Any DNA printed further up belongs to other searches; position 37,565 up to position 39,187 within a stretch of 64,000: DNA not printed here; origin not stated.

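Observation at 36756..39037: Carbamate kinase translationally coupled to a COG2403 / cPGS-like P-loop NTPase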

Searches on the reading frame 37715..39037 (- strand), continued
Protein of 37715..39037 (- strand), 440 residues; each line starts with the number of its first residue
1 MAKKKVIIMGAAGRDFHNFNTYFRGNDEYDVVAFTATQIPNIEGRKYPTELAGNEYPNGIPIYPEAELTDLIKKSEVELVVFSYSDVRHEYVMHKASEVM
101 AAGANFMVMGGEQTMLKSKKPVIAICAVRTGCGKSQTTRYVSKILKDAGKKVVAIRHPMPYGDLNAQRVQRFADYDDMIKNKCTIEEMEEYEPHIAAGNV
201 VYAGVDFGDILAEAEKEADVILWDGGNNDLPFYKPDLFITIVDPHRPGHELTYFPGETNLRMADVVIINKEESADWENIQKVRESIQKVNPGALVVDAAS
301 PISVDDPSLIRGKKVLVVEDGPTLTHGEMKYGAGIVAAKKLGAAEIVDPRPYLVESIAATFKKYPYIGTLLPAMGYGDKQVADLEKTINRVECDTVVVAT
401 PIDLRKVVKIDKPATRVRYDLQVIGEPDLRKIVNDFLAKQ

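Call 74: find_encoding_contigs(protein=P0415, flank=10000, max_places=1)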
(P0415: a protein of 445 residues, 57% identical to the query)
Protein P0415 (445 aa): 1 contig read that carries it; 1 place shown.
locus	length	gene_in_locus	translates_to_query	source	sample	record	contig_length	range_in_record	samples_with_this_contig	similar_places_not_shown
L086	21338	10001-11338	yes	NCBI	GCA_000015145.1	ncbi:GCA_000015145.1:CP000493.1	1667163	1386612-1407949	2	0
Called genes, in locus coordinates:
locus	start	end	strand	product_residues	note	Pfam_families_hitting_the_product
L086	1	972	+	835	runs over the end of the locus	PF14522:Cytochrome_C7 (faint), PF13447:Multi-haem_cyto, PF24161:CCDC39, PF23991:DUF7310 (faint)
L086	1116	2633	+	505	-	-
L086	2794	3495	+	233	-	PF14522:Cytochrome_C7 (faint)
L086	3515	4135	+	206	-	-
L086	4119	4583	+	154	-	PF12838:Fer4_7 (weak), PF13247:Fer4_11 (weak), PF12797:Fer4_2 (weak), PF12837:Fer4_6, PF13237:Fer4_10, PF00037:Fer4, PF13187:Fer4_9, PF13247:Fer4_11, +2 more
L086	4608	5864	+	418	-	PF03916:NrfD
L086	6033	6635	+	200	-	-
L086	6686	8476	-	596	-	PF04055:Radical_SAM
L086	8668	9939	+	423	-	-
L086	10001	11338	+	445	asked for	-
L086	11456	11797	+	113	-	PF01176:eIF-1a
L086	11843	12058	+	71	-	-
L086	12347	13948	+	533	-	-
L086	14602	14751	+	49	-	-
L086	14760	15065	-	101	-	-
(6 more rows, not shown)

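Call 76: search_protein_families(library=pfam, proteins=[L003:3532-5364:+, L053:5750-7573:+, L057:13197-13994:+, L057:9251-9940:-, L003:9653-10495:+, L003:10519-11661:+, L003:11684-12775:+, L049:5802-7115:+, L049:7151-8116:+, L049:10633-12264:+], max_evalue=0.00001)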
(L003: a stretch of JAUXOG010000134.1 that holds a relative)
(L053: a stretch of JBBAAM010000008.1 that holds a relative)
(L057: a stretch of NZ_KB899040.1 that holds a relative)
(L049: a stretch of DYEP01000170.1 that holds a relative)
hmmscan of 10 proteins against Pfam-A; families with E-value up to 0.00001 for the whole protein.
L003:3532-5364:+ (610 aa): 3 families
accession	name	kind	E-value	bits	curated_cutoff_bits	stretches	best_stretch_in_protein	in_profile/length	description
PF01380.27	SIS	-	2.5e-65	218.6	25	2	292-419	2-130/131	SIS domain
PF13522.11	GATase_6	-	4.5e-17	62.7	27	1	64-184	9-120/130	Glutamine amidotransferase domain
PF13537.11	GATase_7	-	1.4e-11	44.9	25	1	85-198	13-121/123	Glutamine amidotransferase domain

L053:5750-7573:+ (607 aa): 2 families
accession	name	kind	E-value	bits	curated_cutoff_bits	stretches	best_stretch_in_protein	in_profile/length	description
PF02543.21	Carbam_trans_N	-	4.8e-99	332.5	24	1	5-341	2-346/346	Carbamoyltransferase N-terminus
PF16861.10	Carbam_trans_C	-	3.4e-74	248.5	27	1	401-588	3-170/170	Carbamoyltransferase C-terminus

L057:13197-13994:+ (265 aa): 1 family
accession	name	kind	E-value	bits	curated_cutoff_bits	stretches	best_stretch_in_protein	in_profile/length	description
PF02457.21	DAC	-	2.4e-40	137.3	27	1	124-240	2-118/119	DisA bacterial checkpoint controller nucleotide-binding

L057:9251-9940:- (229 aa): 1 family
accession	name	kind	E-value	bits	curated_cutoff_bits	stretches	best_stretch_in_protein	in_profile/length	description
PF03808.19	Glyco_tran_WecG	-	4.8e-53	179.8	27.4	1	59-218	1-167/168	Glycosyl transferase WecG/TagA/CpsF family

L003:9653-10495:+ (280 aa): 2 families
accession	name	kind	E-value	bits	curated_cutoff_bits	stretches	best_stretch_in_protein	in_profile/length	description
PF13561.12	adh_short_C2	-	6.6e-44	150.7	27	1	16-264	1-234/236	Enoyl-(Acyl carrier protein) reductase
PF00106.31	adh_short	-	7.9e-23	81.4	26.6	1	11-214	2-190/195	short chain dehydrogenase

L003:10519-11661:+ (380 aa): 6 families
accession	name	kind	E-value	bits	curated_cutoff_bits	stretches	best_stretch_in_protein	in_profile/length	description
PF00441.29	Acyl-CoA_dh_1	-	4.1e-49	167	22.4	1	225-373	1-149/150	Acyl-CoA dehydrogenase, C-terminal domain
PF02771.21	Acyl-CoA_dh_N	-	8.4e-37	126.4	22.9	1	7-119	1-113/113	Acyl-CoA dehydrogenase, N-terminal domain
PF02770.24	Acyl-CoA_dh_M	-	5e-26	91.1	33.3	1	123-213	1-97/97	Acyl-CoA dehydrogenase, middle domain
PF08028.16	Acyl-CoA_dh_2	-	5.2e-14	53.1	22.7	1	240-362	1-133/134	Acyl-CoA dehydrogenase, C-terminal domain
PF22924.1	ACOX_C_alpha1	-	2.1e-06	28.1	27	1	260-369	51-164/169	Acyl-CoA oxidase, C-alpha1 domain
PF21263.2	Acyl-CoA-dh_C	-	4.3e-06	27.4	27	0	266-330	16-74/96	Acyl-CoA dehydrogenase, C-terminal domain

L003:11684-12775:+ (363 aa): 2 families
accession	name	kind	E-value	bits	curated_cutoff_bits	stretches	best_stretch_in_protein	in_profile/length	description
PF17761.7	DUF1016_N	-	1.6e-07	31.9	32.8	1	18-133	12-133/137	DUF1016 N-terminal domain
PF01555.25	N6_N4_Mtase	-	1.9e-07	31.7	26.7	1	136-208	126-201/221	DNA methylase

L049:5802-7115:+ (437 aa): 2 families
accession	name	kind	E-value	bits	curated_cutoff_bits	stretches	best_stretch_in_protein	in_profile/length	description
PF01871.22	AMMECR1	-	2.1e-44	151.4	25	1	271-431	1-167/168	AMMECR1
PF02900.23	LigB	-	7.2e-33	114.2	26.3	1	9-261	4-268/269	Catalytic LigB subunit of aromatic ring-opening dioxygenase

L049:7151-8116:+ (321 aa): 1 family
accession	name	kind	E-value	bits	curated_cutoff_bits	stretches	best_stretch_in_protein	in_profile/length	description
PF04055.27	Radical_SAM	-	7.6e-22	78.7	29.5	1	65-218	4-163/166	Radical SAM superfamily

L049:10633-12264:+ (543 aa): 2 families
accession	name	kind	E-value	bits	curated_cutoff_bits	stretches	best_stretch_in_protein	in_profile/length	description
PF13632.12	Glyco_trans_2_3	-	8.4e-14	52.3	27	1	257-450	5-153/198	Glycosyl transferase family group 2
PF13641.12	Glyco_tranf_2_3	-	1.8e-13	51.5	27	1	235-394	73-229/230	Glycosyltransferase like family 2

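Call 79: search_protein_families(library=pfam, proteins=[L027:12372-12833:+], max_evalue=0.001)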
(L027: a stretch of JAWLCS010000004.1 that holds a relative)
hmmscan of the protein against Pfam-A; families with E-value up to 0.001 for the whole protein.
L027:12372-12833:+ (153 aa): 2 families
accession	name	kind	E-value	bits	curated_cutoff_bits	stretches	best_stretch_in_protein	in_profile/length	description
PF01948.23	PyrI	-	3.1e-28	98.3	25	1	8-98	1-92/93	Aspartate carbamoyltransferase regulatory chain, allosteric domain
PF02748.20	PyrI_C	-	1.8e-17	63.3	23.4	1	104-148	2-46/48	Aspartate carbamoyltransferase regulatory chain, metal binding domain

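Call 88: search_solved_structures(query=A1, max_evalue=0.001, show_alignments=1)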
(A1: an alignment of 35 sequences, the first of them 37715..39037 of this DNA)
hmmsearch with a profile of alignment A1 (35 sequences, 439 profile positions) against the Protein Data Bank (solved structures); distinct sequences matched with E-value up to 0.001: 3.
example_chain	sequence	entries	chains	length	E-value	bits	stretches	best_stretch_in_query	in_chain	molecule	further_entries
9sxb_A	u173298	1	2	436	3.5e-10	42.4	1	212-322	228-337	Cyclic 2,3-diphosphoglycerate synthetase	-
8oru_AAA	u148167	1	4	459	9.6e-07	31.1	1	217-395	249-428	Cyclic 2,3-diphosphoglycerate synthetase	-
8ork_AAA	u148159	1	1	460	9.7e-07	31.1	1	217-395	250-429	Cyclic 2,3-diphosphoglycerate synthetase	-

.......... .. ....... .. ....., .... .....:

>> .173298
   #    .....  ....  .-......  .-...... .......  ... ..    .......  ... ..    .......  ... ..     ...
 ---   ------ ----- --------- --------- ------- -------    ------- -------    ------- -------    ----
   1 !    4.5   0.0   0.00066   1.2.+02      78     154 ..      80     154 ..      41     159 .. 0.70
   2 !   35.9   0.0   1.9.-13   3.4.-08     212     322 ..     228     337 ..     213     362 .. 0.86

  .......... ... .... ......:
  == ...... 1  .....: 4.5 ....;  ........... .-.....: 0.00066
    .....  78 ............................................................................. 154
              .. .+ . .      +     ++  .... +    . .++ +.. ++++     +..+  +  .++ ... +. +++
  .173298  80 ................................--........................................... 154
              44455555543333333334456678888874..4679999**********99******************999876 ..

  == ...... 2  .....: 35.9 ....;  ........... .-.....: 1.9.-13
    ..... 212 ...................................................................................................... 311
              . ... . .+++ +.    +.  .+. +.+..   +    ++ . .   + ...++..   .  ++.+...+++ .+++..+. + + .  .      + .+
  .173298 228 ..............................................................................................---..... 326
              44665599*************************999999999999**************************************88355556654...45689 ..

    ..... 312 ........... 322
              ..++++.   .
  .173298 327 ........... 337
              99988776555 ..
